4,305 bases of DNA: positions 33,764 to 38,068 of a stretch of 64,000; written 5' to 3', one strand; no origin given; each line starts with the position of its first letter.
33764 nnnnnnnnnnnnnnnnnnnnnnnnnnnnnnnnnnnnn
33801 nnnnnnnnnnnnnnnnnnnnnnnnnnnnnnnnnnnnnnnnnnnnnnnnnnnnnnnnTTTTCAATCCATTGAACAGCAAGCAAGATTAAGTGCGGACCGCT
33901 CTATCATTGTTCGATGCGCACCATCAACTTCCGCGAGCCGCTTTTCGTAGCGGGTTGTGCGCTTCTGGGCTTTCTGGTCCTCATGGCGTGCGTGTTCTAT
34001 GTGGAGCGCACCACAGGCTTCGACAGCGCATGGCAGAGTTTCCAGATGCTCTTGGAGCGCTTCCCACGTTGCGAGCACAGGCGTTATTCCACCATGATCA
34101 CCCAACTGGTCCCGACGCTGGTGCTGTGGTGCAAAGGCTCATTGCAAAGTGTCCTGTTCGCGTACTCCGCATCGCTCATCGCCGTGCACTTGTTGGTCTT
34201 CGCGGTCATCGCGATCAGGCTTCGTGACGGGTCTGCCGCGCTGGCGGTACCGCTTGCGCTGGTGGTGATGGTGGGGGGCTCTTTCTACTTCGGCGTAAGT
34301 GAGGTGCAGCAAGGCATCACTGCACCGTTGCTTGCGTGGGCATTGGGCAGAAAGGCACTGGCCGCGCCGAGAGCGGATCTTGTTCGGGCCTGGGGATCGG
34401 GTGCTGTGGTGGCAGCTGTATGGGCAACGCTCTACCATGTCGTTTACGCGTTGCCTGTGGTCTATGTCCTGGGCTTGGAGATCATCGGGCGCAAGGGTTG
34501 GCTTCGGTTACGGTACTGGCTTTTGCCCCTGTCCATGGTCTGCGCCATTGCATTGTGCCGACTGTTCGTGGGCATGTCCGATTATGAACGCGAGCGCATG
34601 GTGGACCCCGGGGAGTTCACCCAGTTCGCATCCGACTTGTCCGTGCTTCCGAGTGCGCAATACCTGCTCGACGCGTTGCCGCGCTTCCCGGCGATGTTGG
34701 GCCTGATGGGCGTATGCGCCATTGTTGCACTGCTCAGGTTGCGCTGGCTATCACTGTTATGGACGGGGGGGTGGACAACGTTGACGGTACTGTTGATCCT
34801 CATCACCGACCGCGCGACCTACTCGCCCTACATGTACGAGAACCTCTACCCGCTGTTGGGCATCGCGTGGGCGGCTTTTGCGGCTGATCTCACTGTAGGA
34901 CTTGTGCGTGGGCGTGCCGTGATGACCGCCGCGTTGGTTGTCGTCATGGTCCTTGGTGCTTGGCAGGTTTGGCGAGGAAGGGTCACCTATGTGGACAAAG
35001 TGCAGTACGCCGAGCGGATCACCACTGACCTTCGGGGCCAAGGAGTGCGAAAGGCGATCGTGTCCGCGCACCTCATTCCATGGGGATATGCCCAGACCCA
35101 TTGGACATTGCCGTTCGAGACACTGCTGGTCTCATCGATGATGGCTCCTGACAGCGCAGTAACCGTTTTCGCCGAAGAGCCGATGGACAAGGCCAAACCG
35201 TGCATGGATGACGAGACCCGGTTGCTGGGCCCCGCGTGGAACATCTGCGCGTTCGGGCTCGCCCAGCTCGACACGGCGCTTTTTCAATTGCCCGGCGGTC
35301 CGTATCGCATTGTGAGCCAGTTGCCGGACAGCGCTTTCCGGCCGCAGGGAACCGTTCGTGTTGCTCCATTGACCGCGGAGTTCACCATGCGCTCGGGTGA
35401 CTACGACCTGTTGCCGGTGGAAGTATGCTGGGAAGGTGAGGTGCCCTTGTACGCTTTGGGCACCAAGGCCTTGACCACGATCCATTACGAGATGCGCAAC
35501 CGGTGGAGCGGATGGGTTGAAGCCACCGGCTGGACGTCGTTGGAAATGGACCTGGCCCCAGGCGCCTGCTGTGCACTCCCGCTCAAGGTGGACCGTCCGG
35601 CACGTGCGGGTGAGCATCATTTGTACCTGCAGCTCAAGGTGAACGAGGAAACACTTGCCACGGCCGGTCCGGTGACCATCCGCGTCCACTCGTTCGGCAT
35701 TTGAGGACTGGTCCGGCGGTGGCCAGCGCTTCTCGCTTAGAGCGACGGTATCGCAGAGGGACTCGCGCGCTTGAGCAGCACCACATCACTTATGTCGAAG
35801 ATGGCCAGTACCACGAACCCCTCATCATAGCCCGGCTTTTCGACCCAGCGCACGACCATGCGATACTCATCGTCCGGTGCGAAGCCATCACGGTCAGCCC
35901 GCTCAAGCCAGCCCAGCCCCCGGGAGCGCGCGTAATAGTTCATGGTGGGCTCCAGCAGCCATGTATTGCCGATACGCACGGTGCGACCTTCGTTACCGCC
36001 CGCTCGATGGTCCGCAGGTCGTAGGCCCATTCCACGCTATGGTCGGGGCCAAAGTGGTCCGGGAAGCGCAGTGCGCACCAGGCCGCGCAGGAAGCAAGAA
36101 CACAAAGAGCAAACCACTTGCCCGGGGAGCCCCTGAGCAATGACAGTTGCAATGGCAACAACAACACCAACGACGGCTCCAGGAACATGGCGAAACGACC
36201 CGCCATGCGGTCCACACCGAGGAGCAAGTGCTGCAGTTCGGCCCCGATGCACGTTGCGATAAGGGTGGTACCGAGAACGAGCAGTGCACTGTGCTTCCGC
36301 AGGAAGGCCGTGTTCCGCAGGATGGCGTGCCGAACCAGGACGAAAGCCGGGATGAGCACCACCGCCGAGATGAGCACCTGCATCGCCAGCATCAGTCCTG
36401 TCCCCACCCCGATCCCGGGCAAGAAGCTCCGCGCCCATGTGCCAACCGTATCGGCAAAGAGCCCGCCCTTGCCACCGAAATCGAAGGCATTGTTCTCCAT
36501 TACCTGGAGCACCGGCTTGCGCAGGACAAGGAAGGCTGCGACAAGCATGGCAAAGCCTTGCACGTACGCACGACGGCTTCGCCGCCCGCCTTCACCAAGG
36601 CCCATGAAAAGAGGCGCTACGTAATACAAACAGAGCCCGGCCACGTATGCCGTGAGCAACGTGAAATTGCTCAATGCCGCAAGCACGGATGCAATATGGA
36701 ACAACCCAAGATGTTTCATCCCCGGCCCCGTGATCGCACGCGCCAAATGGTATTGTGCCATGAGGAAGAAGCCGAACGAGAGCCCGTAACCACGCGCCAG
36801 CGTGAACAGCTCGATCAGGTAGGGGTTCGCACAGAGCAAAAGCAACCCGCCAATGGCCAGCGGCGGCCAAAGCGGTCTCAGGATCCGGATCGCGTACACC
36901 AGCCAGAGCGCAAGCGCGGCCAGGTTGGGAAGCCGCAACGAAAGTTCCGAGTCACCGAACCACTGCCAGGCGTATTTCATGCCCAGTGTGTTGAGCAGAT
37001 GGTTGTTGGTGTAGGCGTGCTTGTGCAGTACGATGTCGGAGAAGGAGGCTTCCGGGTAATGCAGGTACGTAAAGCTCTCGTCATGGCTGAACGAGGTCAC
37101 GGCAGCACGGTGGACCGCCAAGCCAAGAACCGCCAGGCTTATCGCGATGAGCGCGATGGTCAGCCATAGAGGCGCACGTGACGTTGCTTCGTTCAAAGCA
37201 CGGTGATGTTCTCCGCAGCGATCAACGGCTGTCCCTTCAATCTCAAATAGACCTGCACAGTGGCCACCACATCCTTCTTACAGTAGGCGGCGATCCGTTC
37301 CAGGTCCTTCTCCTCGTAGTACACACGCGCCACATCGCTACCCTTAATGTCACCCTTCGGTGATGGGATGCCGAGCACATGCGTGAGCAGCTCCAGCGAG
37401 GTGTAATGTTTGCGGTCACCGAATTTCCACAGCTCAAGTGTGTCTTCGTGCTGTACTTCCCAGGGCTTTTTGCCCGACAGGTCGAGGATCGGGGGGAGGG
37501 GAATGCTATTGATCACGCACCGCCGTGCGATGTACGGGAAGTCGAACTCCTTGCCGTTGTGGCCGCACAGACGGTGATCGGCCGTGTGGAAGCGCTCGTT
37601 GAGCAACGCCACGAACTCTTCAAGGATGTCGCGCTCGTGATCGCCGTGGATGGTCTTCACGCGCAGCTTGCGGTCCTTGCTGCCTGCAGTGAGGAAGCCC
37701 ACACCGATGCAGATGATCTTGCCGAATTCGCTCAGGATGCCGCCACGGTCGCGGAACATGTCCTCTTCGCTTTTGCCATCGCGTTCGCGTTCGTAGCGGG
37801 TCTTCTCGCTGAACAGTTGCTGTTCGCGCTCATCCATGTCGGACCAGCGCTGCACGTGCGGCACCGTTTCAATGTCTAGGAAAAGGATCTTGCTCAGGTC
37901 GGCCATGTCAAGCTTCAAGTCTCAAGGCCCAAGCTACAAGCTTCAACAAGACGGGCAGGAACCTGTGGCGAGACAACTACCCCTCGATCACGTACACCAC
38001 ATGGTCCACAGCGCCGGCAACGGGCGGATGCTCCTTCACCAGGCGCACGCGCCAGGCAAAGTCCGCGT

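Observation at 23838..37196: Candidate undescribed periplasmic glycan-assembly locus: multiple GT-C-like paralogs, a Dpm1-like GT2 and a GH5-like lipoprotein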

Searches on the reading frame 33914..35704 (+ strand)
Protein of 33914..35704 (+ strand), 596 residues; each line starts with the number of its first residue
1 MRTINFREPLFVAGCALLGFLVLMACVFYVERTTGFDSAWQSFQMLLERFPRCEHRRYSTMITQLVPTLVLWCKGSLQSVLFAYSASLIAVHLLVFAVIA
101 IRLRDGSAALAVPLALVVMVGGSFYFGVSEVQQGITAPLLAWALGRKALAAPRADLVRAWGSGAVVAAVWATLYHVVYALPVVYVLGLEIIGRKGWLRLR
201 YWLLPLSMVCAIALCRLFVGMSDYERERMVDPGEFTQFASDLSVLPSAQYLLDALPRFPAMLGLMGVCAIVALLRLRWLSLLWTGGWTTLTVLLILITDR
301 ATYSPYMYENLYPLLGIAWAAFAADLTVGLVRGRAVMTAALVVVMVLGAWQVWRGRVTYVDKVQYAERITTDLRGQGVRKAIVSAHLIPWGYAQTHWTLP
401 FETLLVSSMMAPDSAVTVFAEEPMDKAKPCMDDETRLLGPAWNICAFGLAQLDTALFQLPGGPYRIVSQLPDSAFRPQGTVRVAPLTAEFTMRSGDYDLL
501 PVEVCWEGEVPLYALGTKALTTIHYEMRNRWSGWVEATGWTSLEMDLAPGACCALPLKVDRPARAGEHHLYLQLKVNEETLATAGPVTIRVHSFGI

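Call 3: search_protein_families(library=pfam, proteins=[window:33914-35704:+], max_evalue=0.01)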
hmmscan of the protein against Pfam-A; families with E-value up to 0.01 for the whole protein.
window:33914-35704:+ (596 aa): 0 families

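Call 4: search_protein_families(library=ncbifam, proteins=[window:33914-35704:+], max_evalue=0.01)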
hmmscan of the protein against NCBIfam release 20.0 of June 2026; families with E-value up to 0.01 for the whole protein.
window:33914-35704:+ (596 aa): 0 families

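Call 11: search_solved_structures(query=window:33914-35704:+, max_evalue=1)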
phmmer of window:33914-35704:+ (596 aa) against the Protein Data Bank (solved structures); distinct sequences matched with E-value up to 1: 0.

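Call 16: find_homologous_proteins(query=window:33914-35704:+, max_evalue=0.001)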
Query window:33914-35704:+ (596 aa): 11 proteins with E <= 0.001 among 8000 candidates.
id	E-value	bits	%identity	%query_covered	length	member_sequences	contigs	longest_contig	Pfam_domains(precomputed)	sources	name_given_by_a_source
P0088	0.0e+0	1348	100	100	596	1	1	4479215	-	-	-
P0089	0.0e+0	1100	81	100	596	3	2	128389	-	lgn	-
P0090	0.0e+0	1088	80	100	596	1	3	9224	-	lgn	-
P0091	0.0e+0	1068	79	100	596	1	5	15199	-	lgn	-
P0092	0.0e+0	1044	77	100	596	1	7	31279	-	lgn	-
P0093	0.0e+0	1037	77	100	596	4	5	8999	-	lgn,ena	-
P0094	0.0e+0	1032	77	100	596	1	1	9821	-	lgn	-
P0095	8.0e-188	644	53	98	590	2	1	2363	-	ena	-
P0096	6.2e-95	337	35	98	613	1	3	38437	-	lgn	-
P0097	1.3e-86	310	35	96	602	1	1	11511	-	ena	-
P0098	1.3e-73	267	31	92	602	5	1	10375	-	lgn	-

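Call 27: search_protein_representatives(protein=window:33914-35704:+)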
Query: 596 residues. Proteins with E-value up to 0.001 (for the whole library): 836; up to 1e-10: 314; up to 1e-30: 39. The best 150 are listed.
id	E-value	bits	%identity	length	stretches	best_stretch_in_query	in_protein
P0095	2.6e-188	643.9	53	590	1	13-595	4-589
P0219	2.8e-134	465.4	41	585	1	14-591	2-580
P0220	8.6e-108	377.9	38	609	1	12-577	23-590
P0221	4.1e-93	329.4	35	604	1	13-577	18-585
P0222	2.8e-87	310.2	36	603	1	9-577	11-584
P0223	1.8e-76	274.5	34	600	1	11-577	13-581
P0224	5.7e-75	269.5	34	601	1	5-567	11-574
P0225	2.3e-65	237.8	33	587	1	21-517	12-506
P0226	1.7e-63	231.6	31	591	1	12-576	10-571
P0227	2.0e-59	218.2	32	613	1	12-580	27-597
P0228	3.7e-59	217.3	34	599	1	21-576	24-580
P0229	2.2e-54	201.5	30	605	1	13-572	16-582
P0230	1.2e-50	189.1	28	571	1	28-572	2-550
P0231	8.3e-48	179.8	24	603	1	1-542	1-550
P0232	5.1e-47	177.2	28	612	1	16-549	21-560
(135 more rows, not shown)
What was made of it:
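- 33914..35704 (+): M596, a GT-C-fold membrane protein (family A3, no Pfam family) with a C-terminal CBM-like beta-sandwich. 836 representative clusters match (call 27).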

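Call 29: search_protein_families(library=pfam, alignment_id=A3, max_evalue=0.01)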
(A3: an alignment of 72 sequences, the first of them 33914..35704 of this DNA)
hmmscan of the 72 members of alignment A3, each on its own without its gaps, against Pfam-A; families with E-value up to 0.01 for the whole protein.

A. member 1, window:33914-35704:+ (596 aa): 0 families

B. families by the number of members that match (of 72 scanned): 2 families
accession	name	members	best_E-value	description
PF09778.15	Guanylate_cyc_2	1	0.008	Guanylylate cyclase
PF01569.27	PAP2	1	0.0081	PAP2 superfamily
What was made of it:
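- Tried and rejected: No family was found among 72 relatives (call 29).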

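Call 44: predict_structure(alignment_id=A3)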
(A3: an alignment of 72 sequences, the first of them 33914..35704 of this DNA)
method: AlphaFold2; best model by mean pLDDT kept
length: 596 residues; sequences in the alignment: 72
mean_pLDDT: 95.8   pTM: 0.94
mean pLDDT of the five models: 95.8, 95.2, 95.1, 95.1, 94.7
residues with pLDDT >= 90: 567; 70-90: 24; 50-70: 5; < 50: 0
segments of 3 or more residues with pLDDT < 50: none
pLDDT, mean of each block of 10 residues (from residue 1): 81 98 98 97 98 93 98 98 98 98 97 98 93 97 97 97 98 95 97 95 94 92 90 96 95 95 98 97 98 95 87 98 96 97 98 96 98 97 97 94 98 98 94 97 96 98 97 93 97 94 97 96 98 97 97 97 96 97 97 78
secondary structure, 60 per line:
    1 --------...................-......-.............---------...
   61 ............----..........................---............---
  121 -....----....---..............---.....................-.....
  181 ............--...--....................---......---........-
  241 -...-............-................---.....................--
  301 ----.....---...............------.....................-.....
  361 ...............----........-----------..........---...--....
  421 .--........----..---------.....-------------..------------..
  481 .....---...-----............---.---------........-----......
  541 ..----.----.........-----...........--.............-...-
elements in order: H9-27 H29-34 H36-48 H58-72 H77-102 H106-117 H122-125 H130-133 H137-150 H154-174 H176-192 H200-219 H223-228 H232-239 H246-257 H259-274 H278-298 H305-309 H313-327 H334-354 H356-375 E380-384 H399-408 E417-421 H424-431 E479-485 E489-491 E497-508 E522-529 E535-542 E552-560 E566-576 E579-591
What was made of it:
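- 33914..35704 (+): AF2 pLDDT 95.8 (call 44).
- M596 model: pLDDT 95.8 (call 44).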

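Call 49: fold_search(model_id=the predicted structure, library=pdb)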
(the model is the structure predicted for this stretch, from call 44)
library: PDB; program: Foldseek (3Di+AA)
matches with E <= 10: 1202; with E <= 0.001: 2
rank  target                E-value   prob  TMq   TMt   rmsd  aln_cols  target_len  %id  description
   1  5ezm                  3.2e-04  1.00  0.36  0.39   9.8       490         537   15  Crystal Structure of ArnT from Cupriavidus metallidurans in the apo state (released 2016-02-17)
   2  7pks_d                9.3e-04  0.63  0.14  0.10  32.8       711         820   12  Structural basis of Integrator-mediated transcription regulation (released 2021-12-08)
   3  9n9j_I                1.7e-03  1.00  0.36  0.32  13.4       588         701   11  Structure of a GRP94 folding intermediate engaged with a CCDC134- and FKBP11-bound secretory translocon (released 2025-11-19)
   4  5m5p_A                2.1e-03  1.00  0.13  0.05   6.0       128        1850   14  S. cerevisiae spliceosomal helicase Brr2 (271-end) in complex with the Jab/MPN domain of S. cerevisiae Prp8 (released 2016-12-07)
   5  8dku_A                2.3e-03  0.99  0.14  0.20  17.9       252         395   14  CryoEM structure of the A. aeolicus WzmWzt transporter bound to the native O antigen (released 2022-09-21)
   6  8rc4_d                2.6e-03  0.33  0.10  0.08  31.6       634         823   11  Structure of Integrator-PP2A complex (released 2024-02-07)
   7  5vhv_A                2.7e-03  1.00  0.14  0.21   4.8       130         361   15  Pseudomonas fluorescens alkylpurine DNA glycosylase AlkC bound to DNA containing an oxocarbenium-intermediate analog (released 2017-10-25)
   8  3jcm_N                2.7e-03  0.92  0.13  0.05  19.7       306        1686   12  Cryo-EM structure of the spliceosomal U4/U6.U5 tri-snRNP (released 2016-02-24)
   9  8r0a_B                2.7e-03  0.89  0.11  0.04  19.3       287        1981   11  Cryo-EM structure of the cross-exon pre-B+5'ss complex (released 2024-05-22)
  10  8wae_A                2.8e-03  1.00  0.14  0.60   3.8       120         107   10  Crystal structure of a novel porphyran-binding carbohydrate binding module (released 2024-09-11)
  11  5dca_A                3.0e-03  0.97  0.14  0.05  19.3       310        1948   12  Crystal structure of yeast full length Brr2 in complex with Prp8 Jab1 domain (released 2015-12-16)
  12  8dky_A                3.7e-03  1.00  0.14  0.49   4.8       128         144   19  Crystal structure of the Aquifex aeolicus Wzt Carbohydrate Binding Domain bound to 3-O-methyl-D-mannose (released 2022-09-21)
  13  7k2t_A                3.7e-03  0.99  0.14  0.21  20.9       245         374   13  Mg2+/ATP-bound structure of the full-length WzmWzt O antigen ABC transporter in lipid nanodiscs (released 2021-01-13)
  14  8dl0_C                4.4e-03  0.99  0.14  0.21  18.2       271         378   13  CryoEM structure of the nucleotide-free and open channel A.aeolicus WzmWzt transporter (released 2022-09-21)
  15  8dl0_A                4.4e-03  0.99  0.15  0.21  24.1       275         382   12  CryoEM structure of the nucleotide-free and open channel A.aeolicus WzmWzt transporter (released 2022-09-21)
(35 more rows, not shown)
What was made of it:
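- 33914..35704 (+): Foldseek matches ArnT 5ezm (E 3e-4, 490 columns), STT3 and EmbA/B; the C-terminal domain resembles the Wzt carbohydrate-binding domain and a porphyran CBM (call 49).
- On GT-C fold superfamily: M596: ArnT E 3e-4 over 490 columns, plus STT3 and EmbA/B (call 49).
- It matches ArnT, STT3 and EmbA/B. Its C-terminus matches the Wzt CBD and other CBMs (call 49).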

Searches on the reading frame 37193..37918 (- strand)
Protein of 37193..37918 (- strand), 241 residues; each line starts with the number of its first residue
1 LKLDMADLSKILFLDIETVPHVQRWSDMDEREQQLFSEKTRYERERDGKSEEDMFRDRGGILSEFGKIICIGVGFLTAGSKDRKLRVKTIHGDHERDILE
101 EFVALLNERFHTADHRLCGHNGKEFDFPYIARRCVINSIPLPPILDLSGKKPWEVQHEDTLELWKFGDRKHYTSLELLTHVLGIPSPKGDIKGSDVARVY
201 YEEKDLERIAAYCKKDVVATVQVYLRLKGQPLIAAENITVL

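Call 55: search_protein_families(library=pfam, proteins=[window:37193-37918:-], max_evalue=0.001)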
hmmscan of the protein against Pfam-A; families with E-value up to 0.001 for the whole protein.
window:37193-37918:- (241 aa): 3 families
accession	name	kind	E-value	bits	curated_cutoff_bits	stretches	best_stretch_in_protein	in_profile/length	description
PF10108.15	DNA_pol_B_exo2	-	8.8e-19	68.5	24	1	65-228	8-174/213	Predicted 3'-5' exonuclease related to the exonuclease domain of PolB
PF13482.12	RNase_H_2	-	1.5e-12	48.2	22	1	63-226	12-163/165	RNase_H superfamily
PF03104.25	DNA_pol_B_exo1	-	0.00046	20.1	23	1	88-142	136-188/242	DNA polymerase family B, exonuclease domain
